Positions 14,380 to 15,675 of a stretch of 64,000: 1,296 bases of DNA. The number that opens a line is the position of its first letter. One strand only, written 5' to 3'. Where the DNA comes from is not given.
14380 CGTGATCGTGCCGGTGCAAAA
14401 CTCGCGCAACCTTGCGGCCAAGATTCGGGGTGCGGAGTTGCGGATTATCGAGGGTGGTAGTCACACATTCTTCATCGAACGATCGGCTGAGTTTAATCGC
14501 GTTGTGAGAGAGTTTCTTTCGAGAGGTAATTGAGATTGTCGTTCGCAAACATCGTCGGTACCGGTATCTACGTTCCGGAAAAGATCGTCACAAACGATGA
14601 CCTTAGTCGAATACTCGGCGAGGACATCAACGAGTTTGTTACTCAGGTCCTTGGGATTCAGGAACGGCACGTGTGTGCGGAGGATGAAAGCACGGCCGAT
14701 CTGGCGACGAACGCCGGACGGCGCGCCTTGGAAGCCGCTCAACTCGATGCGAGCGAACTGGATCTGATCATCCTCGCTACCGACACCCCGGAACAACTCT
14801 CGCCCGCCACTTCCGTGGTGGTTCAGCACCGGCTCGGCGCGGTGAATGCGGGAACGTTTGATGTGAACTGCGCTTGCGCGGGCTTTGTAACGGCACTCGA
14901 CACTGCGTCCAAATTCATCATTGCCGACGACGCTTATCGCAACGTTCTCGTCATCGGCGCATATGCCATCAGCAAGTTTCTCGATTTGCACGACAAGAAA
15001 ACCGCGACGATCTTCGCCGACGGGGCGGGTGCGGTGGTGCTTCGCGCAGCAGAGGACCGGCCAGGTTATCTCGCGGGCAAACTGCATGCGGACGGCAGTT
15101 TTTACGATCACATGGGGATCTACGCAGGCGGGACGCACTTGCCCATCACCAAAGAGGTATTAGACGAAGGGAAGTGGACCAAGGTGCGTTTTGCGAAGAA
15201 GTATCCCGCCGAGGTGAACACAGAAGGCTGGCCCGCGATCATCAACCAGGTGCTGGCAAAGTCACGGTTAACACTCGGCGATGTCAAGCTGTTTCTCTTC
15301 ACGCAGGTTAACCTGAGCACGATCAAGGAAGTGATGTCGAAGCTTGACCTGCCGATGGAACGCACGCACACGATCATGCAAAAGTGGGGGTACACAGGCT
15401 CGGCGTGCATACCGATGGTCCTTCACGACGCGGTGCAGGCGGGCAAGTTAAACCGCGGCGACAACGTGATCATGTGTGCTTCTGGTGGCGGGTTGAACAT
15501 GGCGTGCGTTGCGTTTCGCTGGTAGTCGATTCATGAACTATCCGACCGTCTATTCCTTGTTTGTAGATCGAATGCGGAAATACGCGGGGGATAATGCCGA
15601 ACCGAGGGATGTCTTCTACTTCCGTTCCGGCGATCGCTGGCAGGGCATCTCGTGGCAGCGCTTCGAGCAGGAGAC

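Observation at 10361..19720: Seven-gene, tightly coupled operon linking a TonB-dependent receptor to acyl-activating and acyl-modifying enzymes and an MFS transporter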

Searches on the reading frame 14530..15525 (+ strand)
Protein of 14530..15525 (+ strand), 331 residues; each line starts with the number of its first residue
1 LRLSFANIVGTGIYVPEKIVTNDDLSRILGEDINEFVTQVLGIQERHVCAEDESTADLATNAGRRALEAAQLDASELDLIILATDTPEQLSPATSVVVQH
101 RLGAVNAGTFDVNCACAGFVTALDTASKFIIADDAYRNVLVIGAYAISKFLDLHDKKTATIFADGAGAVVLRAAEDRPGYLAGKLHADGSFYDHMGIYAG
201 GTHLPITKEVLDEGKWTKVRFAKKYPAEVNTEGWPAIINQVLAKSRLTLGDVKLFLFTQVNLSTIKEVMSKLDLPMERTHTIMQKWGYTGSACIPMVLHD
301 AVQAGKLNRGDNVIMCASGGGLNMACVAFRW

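Call 4: search_protein_families(library=pfam, proteins=[window:14530-15525:+], max_evalue=0.01)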
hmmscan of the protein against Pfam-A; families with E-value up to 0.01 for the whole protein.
window:14530-15525:+ (331 aa): 3 families
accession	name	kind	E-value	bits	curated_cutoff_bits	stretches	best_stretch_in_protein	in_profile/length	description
PF08541.16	ACP_syn_III_C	-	4.6e-26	91.2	26.6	1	242-331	1-90/90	3-Oxoacyl-[acyl-carrier-protein (ACP)] synthase III C terminal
PF08545.16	ACP_syn_III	-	2.5e-25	88.6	24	1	110-189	1-80/80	3-Oxoacyl-[acyl-carrier-protein (ACP)] synthase III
PF00108.29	Thiolase_N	-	0.0045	16.8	26.4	0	50-148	18-116/260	Thiolase, N-terminal domain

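Call 5: search_protein_families(library=ncbifam, proteins=[window:14530-15525:+], max_evalue=0.01)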
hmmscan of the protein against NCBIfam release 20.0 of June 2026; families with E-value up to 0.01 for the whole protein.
window:14530-15525:+ (331 aa): 19 families
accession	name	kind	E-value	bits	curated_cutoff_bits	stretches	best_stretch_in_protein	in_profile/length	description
NF006829.0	PRK09352.1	subfamily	8.8e-81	271.4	249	1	5-331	4-321/322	beta-ketoacyl-ACP synthase 3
TIGR00747.1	fabH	subfamily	2.3e-69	234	292.1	1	6-331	3-322/322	beta-ketoacyl-ACP synthase III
NF004623.0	PRK05963.1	equivalog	2.2e-60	204.6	437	1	6-330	6-327/328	beta-ketoacyl-ACP synthase III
NF005308.0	PRK06840.1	equivalog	3e-53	181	315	1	7-331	6-335/339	3-oxoacyl-ACP synthase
NF005541.0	PRK07204.1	equivalog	8.2e-52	176.6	402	1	6-327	5-325/329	beta-ketoacyl-ACP synthase III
NF006720.0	PRK09258.1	equivalog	1.6e-31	109.9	285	2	37-133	43-140/338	3-oxoacyl-ACP synthase III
NF009519.0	PRK12880.1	equivalog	4.2e-29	101.9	436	1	2-301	4-312/353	beta-ketoacyl-ACP synthase III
NF005703.0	PRK07515.1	equivalog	1.8e-26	92.9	304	1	53-329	94-370/373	beta-ketoacyl-ACP synthase III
NF003274.0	PRK04262.1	equivalog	7e-20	71.3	244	1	7-146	4-142/347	hydroxymethylglutaryl-CoA synthase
NF005293.2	PRK06816.1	subfamily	2e-14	53.4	450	2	9-151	4-156/378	StlD/DarB family beta-ketosynthase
TIGR01835.1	HMG-CoA-S_prok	equivalog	7.8e-13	48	360.35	1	12-172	7-159/382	hydroxymethylglutaryl-CoA synthase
TIGR00748.1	HMG_CoA_syn_Arc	equivalog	2e-12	47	353.35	1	6-145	2-140/345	hydroxymethylglutaryl-CoA synthase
NF053539.1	resorcinol_DarB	exception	1.2e-10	41.1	550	2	11-151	8-157/377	dialkylresorcinol biosynthesis protein DarB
NF006030.0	PRK08170.1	equivalog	9.4e-08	31.2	593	1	54-166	33-145/434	acetyl-CoA C-acetyltransferase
NF004720.0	PRK06064.1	subfamily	5.3e-06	25.4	420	1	50-154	17-119/389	thiolase domain-containing protein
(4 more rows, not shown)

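Call 9: find_related_loci(query=window:14530-15525:+, collection=genome_contigs, flank=10000)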
Query window:14530-15525:+ (331 aa) in genome_contigs; peptide patterns used: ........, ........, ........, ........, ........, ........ (x = any residue, [..] = any of these).
591 stretches matched a pattern; 427 encode a relative of the query (tblastn E <= 1e-3); the best 80 are kept; 80 distinct loci.
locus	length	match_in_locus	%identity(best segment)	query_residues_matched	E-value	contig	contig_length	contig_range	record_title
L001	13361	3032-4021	88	2-331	0e+0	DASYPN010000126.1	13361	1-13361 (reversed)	MAG TPA_asm: Pyrinomonadaceae bacterium isolate SMAG_U4457 k141_1041042, whole genome shotgun sequence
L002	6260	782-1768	88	3-331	0e+0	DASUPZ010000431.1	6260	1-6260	MAG TPA_asm: Pyrinomonadaceae bacterium isolate SMAG_U1668 k141_247546, whole genome shotgun sequence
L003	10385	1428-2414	89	3-331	0e+0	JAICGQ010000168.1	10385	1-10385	MAG: Pyrinomonadaceae bacterium isolate CK_bin.6 k141_2494621_length_10385_cov_15.1168, whole genome shotgun sequence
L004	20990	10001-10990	88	2-331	0e+0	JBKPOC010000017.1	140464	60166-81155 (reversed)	MAG: Acidobacteriota bacterium isolate GS_HAYS_MAG_00024 GS_HAYS_000002057292, whole genome shotgun sequence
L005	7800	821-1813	88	1-331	0e+0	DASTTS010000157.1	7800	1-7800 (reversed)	MAG TPA_asm: Pyrinomonadaceae bacterium isolate SMAG_U2312 k141_730469, whole genome shotgun sequence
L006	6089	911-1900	87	2-331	0e+0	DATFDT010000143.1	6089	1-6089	MAG TPA_asm: Pyrinomonadaceae bacterium isolate SMAG_U8587 k141_2289532, whole genome shotgun sequence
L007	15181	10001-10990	87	2-331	0e+0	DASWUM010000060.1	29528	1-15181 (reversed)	MAG TPA_asm: Pyrinomonadaceae bacterium isolate SMAG_U3603 k141_191462, whole genome shotgun sequence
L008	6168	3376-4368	86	1-331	0e+0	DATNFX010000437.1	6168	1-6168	MAG TPA_asm: Pyrinomonadaceae bacterium isolate SMAG_U11306 k141_3374994, whole genome shotgun sequence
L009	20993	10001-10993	87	1-331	0e+0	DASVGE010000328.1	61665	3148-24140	MAG TPA_asm: Pyrinomonadaceae bacterium isolate SMAG_U2107 k141_535580, whole genome shotgun sequence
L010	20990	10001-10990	86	2-331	0e+0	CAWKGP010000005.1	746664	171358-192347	MAG: uncultured Acidobacteriota bacterium isolate MFD09206.bin.2.183 genome assembly, contig: contig_2659, whole genome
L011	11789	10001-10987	88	3-331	0e+0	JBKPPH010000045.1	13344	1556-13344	MAG: Acidobacteriota bacterium isolate GS_EKS_MAG_00107 GS_EKS_000004143170, whole genome shotgun sequence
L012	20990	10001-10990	87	2-331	0e+0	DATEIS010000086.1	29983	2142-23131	MAG TPA_asm: Pyrinomonadaceae bacterium isolate SMAG_U8844 k141_1822972, whole genome shotgun sequence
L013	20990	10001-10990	86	2-331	0e+0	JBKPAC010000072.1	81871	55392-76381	MAG: Acidobacteriota bacterium isolate GB_HAYS_MAG_00017 GB_HAYS_000001421120, whole genome shotgun sequence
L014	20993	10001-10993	87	1-331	0e+0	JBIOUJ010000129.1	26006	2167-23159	MAG: Pyrinomonadaceae bacterium isolate MAG137 k127_2535326, whole genome shotgun sequence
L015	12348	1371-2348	88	6-331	0e+0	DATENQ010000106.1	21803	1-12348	MAG TPA_asm: Pyrinomonadaceae bacterium isolate SMAG_U8973 k141_21708, whole genome shotgun sequence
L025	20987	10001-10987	78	3-331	2e-178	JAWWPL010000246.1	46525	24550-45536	MAG: Blastocatellia bacterium isolate BP_37 scaffold_3457506, whole genome shotgun sequence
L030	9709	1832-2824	76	1-331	2e-174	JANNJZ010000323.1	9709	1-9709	MAG: Pyrinomonadaceae bacterium isolate SOY_4_C_metabat_258 SOY_4_C_k141_1642858, whole genome shotgun sequence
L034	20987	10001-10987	77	3-331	5e-175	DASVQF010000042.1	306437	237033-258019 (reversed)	MAG TPA_asm: Pyrinomonadaceae bacterium isolate SMAG_U3200 k141_517923, whole genome shotgun sequence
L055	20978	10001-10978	75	5-331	1e-158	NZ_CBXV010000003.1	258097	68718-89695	Pyrinomonas methylaliphatogenes strain K22, whole genome shotgun sequence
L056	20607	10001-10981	72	5-331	9e-158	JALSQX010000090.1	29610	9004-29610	MAG: Blastocatellia bacterium isolate 356-308_maxbin2_scaf2bin.121 356-308_scaffold_835_c1, whole genome shotgun sequenc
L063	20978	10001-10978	67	6-331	4e-151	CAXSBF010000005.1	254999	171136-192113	MAG: uncultured Pyrinomonadaceae bacterium isolate private_X16_metawrap_bin.8 genome assembly, contig: private_X16_metaw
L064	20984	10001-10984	66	3-331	6e-150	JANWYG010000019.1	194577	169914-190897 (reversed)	MAG: Blastocatellia bacterium isolate SKYG65 k141_184179, whole genome shotgun sequence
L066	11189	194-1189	67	2-331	9e-150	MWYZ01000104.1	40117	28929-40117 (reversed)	MAG: Acidobacteria bacterium 28-1 NODE_39_length_40117_cov_28.9128_ID_5938, whole genome shotgun sequence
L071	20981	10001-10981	67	6-331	9e-148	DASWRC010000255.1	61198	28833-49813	MAG TPA_asm: Pyrinomonadaceae bacterium isolate SMAG_U3511 k141_2657180, whole genome shotgun sequence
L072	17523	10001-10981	65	6-331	9e-147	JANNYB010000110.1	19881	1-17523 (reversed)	MAG: Acidobacteriota bacterium isolate VAR_34_metabat_1 VAR_34_k141_2067117, whole genome shotgun sequence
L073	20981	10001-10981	66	6-331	1e-146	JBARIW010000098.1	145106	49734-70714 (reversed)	MAG: Pyrinomonadaceae bacterium isolate MFD06482_ilm_asm_bin2 k127_281380, whole genome shotgun sequence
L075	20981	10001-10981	67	6-331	5e-146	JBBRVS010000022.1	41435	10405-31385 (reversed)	MAG: Pyrinomonadales bacterium isolate La3_metabat2.217 La3_metabat2.217_K_976279_L_41435_cov_19.2644, whole genome shot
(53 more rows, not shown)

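Call 10: find_homologous_proteins(query=window:14530-15525:+)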
Query window:14530-15525:+ (331 aa): 7973 proteins with E <= 0.001 among 8000 candidates; the best 120 are listed.
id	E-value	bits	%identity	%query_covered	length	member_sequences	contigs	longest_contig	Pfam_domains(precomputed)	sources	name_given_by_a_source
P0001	7.0e-217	737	100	99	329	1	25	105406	PF08545.17,PF08541.17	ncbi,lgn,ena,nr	ncbi:MAG TPA: ketoacyl-ACP synthase III [Pyrinomonadaceae bacterium]|nr:ketoacyl-ACP synthase III [P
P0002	1.9e-216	736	99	99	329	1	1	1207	PF08545.17,PF08541.17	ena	-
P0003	2.5e-216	735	99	99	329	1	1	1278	PF08545.17,PF08541.17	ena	-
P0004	2.5e-216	735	99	99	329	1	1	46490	PF08545.17,PF08541.17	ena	-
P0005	8.8e-216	733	99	99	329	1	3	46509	PF08545.17,PF08541.17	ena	-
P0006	3.1e-215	732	99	99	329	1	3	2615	PF08545.17,PF08541.17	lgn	-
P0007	3.8e-200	682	91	99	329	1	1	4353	PF08545.17,PF08541.17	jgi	jgi:3-oxoacyl-[acyl-carrier-protein] synthase III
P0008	1.5e-199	680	90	99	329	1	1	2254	PF08545.17,PF08541.17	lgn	-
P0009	4.5e-199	678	90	99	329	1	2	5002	PF08545.17,PF08541.17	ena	-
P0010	8.3e-199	678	90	99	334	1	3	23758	PF08545.17,PF08541.17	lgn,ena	-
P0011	2.6e-198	676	91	99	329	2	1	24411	PF08545.17,PF08541.17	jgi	jgi:3-oxoacyl-[acyl-carrier-protein] synthase III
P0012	5.4e-198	675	90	99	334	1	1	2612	PF08545.17,PF08541.17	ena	-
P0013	1.6e-197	673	90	100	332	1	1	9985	PF08545.17,PF08541.17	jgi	jgi:3-oxoacyl-[acyl-carrier-protein] synthase-3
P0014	8.2e-197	671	89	100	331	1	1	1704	PF08545.17,PF08541.17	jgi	jgi:3-oxoacyl-[acyl-carrier-protein] synthase-3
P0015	9.6e-197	671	90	99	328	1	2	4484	PF08545.17,PF08541.17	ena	-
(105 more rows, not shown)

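Call 12: search_solved_structures(query=window:14530-15525:+, max_evalue=1e-10, show_alignments=3)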
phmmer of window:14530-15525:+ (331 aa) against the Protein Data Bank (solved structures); distinct sequences matched with E-value up to 1e-10: 62 (the best 60 are shown).
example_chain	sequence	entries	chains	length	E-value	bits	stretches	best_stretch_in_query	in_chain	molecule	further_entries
2ebd_A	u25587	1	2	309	7.5e-61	209.5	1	7-330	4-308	3-oxoacyl-[acyl-carrier-protein] synthase 3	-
4ryb_A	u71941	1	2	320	9.3e-57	196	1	4-328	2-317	3-oxoacyl-[acyl-carrier-protein] synthase 3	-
8vd9_A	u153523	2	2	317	2.6e-56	194.6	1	3-331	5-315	Beta-ketoacyl-[acyl-carrier-protein] synthase III 1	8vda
4dfe_A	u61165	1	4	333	4.9e-54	187.1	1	5-328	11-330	3-oxoacyl-[acyl-carrier-protein] synthase 3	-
5bqs_A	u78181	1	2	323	4e-50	174.3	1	5-324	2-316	3-oxoacyl-[acyl-carrier-protein] synthase 3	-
1ub7_A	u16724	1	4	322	1.1e-46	162.9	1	7-331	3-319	3-oxoacyl-[acyl-carrier protein] synthase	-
1zow_A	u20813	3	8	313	1.1e-46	162.9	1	7-331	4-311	3-oxoacyl-[acyl-carrier-protein] synthase III | 3-oxoacyl-[acyl-carrier-protein] synthase 3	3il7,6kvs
4wzu_A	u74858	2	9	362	1.6e-46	162.5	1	4-331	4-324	3-oxoacyl-[acyl-carrier-protein] synthase 3 protein 2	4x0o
4nhd_A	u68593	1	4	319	7e-46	160.3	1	5-325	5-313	3-oxoacyl-[acyl-carrier-protein] synthase 3 protein 1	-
4x9k_A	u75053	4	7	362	2.9e-45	158.3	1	4-331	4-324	3-oxoacyl-[acyl-carrier-protein] synthase 3 protein 2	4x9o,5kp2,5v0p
4ylt_A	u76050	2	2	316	1.8e-44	155.7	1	5-326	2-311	3-oxoacyl-[acyl-carrier-protein] synthase 3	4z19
6x7r_A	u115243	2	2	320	2e-44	155.5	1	5-326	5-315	3-oxoacyl-[acyl-carrier-protein] synthase 3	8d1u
3il9_A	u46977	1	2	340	2.2e-44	155.4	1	5-326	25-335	3-oxoacyl-[acyl-carrier-protein] synthase 3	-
9ka2_A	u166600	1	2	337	2.3e-44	155.4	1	5-326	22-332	Beta-ketoacyl-[acyl-carrier-protein] synthase III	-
1hn9_A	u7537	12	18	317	2.4e-44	155.3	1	5-326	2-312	BETA-KETOACYL-ACYL CARRIER PROTEIN SYNTHASE III | 3-oxoacyl-[acyl-carrier-protein] synthase III | 3-oxoacyl-[acyl-carrier-protein] synthase 3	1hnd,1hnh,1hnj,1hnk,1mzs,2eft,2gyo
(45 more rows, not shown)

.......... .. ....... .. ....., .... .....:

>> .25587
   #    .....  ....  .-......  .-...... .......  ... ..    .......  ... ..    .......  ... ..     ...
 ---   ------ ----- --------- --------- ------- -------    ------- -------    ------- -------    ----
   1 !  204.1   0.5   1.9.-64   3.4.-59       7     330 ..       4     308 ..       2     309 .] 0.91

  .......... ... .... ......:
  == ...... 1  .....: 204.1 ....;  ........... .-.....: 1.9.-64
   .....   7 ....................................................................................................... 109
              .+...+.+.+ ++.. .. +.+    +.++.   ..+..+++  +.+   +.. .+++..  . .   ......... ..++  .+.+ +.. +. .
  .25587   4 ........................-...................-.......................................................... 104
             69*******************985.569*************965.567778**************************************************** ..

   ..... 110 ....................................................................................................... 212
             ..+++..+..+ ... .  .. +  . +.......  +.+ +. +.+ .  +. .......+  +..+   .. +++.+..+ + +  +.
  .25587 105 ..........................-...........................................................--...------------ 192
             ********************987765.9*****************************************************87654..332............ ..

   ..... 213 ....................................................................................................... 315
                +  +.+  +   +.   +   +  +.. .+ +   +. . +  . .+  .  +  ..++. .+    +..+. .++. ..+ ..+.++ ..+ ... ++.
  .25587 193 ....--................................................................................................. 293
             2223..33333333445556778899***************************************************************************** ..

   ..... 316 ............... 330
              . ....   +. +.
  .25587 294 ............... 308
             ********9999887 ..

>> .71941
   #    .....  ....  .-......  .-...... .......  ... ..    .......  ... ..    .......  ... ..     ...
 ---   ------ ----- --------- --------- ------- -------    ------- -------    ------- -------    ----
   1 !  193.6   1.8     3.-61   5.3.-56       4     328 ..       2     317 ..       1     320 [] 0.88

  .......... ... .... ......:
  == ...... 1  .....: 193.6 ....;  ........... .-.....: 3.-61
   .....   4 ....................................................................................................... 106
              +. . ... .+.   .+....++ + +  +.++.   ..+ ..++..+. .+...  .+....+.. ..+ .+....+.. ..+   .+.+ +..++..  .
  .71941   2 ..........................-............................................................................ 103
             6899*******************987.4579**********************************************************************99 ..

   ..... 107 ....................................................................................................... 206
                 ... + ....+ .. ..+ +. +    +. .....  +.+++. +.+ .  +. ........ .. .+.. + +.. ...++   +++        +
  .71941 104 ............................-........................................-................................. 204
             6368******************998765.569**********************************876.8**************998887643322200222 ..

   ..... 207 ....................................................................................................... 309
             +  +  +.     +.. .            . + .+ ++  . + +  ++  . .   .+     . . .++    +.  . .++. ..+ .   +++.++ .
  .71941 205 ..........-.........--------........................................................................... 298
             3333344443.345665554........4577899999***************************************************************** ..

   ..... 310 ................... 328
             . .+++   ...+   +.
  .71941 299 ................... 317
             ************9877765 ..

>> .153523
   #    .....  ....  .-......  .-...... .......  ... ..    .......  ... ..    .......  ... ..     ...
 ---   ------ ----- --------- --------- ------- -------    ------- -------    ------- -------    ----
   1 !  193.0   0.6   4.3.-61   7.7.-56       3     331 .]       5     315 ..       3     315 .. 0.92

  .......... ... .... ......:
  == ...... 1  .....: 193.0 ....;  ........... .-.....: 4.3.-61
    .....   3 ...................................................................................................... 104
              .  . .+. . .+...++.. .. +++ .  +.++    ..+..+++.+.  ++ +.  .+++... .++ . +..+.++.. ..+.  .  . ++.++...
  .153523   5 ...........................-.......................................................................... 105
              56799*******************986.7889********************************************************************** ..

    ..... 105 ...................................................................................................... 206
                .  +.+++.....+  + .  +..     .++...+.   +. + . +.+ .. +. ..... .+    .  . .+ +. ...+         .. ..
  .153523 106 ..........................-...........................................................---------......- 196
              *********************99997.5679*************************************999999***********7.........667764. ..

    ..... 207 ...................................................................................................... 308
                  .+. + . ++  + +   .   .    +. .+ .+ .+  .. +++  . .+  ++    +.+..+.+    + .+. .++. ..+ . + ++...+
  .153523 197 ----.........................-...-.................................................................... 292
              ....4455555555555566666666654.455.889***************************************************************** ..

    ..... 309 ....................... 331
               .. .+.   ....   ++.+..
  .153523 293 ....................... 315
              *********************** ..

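Call 16: search_protein_families(library=pfam, proteins=[L073:8095-9039:+, L064:10986-11417:-, L064:11638-11934:+, L064:11969-13249:+, L075:11008-12123:-, L063:11046-11627:+, L072:11021-11557:+, L072:11561-12175:-], max_evalue=0.001)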
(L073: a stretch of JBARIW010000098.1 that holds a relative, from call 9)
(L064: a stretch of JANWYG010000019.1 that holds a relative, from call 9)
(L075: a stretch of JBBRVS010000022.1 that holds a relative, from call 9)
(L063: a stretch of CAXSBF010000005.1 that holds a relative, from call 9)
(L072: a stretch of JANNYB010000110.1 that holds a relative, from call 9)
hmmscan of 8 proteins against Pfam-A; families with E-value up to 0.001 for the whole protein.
L073:8095-9039:+ (314 aa): 1 family
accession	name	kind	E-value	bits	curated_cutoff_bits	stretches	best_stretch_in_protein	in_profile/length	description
PF01674.24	Lipase_2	-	6.7e-58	196.2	20.3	1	66-305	1-218/219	Lipase (class 2)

L064:10986-11417:- (143 aa): 2 families
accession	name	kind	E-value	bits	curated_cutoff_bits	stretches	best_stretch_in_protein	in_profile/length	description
PF07879.16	PHB_acc_N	-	3.1e-25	88.5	25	1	5-64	1-60/61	PHB/PHA accumulation regulator DNA-binding domain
PF05233.18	PHB_acc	-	0.00041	20.8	27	1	69-107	1-39/40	PHB accumulation regulatory domain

L064:11638-11934:+ (98 aa): 0 families

L064:11969-13249:+ (426 aa): 7 families
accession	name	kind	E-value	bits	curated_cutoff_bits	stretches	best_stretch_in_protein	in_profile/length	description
PF00561.26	Abhydrolase_1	-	1.8e-19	70.8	25.8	1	147-390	18-241/245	alpha/beta hydrolase fold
PF12146.15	Hydrolase_4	-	1.3e-12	47.9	27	1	148-380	23-224/239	Serine aminopeptidase, S33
PF07167.19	PhaC_N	-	5.7e-12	46.1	23.7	1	96-152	116-173/173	Poly-beta-hydroxybutyrate polymerase (PhaC) N-terminus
PF11339.14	DUF3141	-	4.1e-07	29.4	29.7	1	263-378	215-329/582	Protein of unknown function (DUF3141)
PF12697.13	Abhydrolase_6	-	9e-07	30.2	26.3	1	150-394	21-210/217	Alpha/beta hydrolase family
PF03583.20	LIP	-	0.00021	21.1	23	0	347-415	215-281/286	Secretory lipase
PF01738.24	DLH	-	0.00037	20.6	21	0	186-220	84-119/217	Dienelactone hydrolase family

L075:11008-12123:- (371 aa): 0 families

L063:11046-11627:+ (193 aa): 1 family
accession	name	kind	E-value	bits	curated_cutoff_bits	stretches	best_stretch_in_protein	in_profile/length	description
PF01797.21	Y1_Tnp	-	1.3e-08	35.5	23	1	93-172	37-121/121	Transposase IS200 like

L072:11021-11557:+ (178 aa): 1 family
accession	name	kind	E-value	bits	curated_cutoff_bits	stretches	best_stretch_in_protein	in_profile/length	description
PF03031.24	NIF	-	2.2e-38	131.9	21.8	1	4-167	1-160/160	NLI interacting factor-like phosphatase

L072:11561-12175:- (204 aa): 0 families

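Call 26: search_protein_representatives(protein=window:14530-15525:+)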
Query: 331 residues. Proteins with E-value up to 0.001 (for the whole library): 17626; up to 1e-10: 8735; up to 1e-30: 1427. The best 150 are listed.
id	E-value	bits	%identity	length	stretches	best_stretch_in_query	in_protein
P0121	1.2e-111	389.6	57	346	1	6-331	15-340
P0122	2.9e-97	342.3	49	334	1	7-331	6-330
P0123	7.1e-93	327.9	50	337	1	6-331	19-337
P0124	1.2e-92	327.1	48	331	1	6-331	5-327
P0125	6.3e-92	324.8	48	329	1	5-330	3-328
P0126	6.0e-90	318.3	46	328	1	6-331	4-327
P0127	7.6e-86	304.8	43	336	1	6-328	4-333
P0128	1.1e-85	304.2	47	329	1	6-331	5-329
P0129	1.2e-83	297.5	74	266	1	4-190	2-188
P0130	5.8e-81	288.8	52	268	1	5-269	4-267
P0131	5.3e-80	285.6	47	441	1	6-321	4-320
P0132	1.0e-78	281.4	45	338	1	4-331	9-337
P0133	1.6e-77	277.4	46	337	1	7-325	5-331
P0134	2.0e-76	273.8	43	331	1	6-330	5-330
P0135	1.9e-74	267.4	43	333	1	4-331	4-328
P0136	3.2e-74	266.6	45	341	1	6-330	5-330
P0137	3.3e-74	266.6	41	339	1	2-331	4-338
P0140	2.7e-67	243.9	50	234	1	98-331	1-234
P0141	2.0e-65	237.7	52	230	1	99-331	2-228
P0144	3.4e-62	227.1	50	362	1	6-236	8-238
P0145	1.1e-61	225.4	42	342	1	6-331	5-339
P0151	1.3e-59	218.6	46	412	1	41-286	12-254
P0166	2.2e-57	211.3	48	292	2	15-184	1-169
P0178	1.1e-54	202.4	33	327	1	3-331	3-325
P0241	2.0e-49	185.2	56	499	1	6-165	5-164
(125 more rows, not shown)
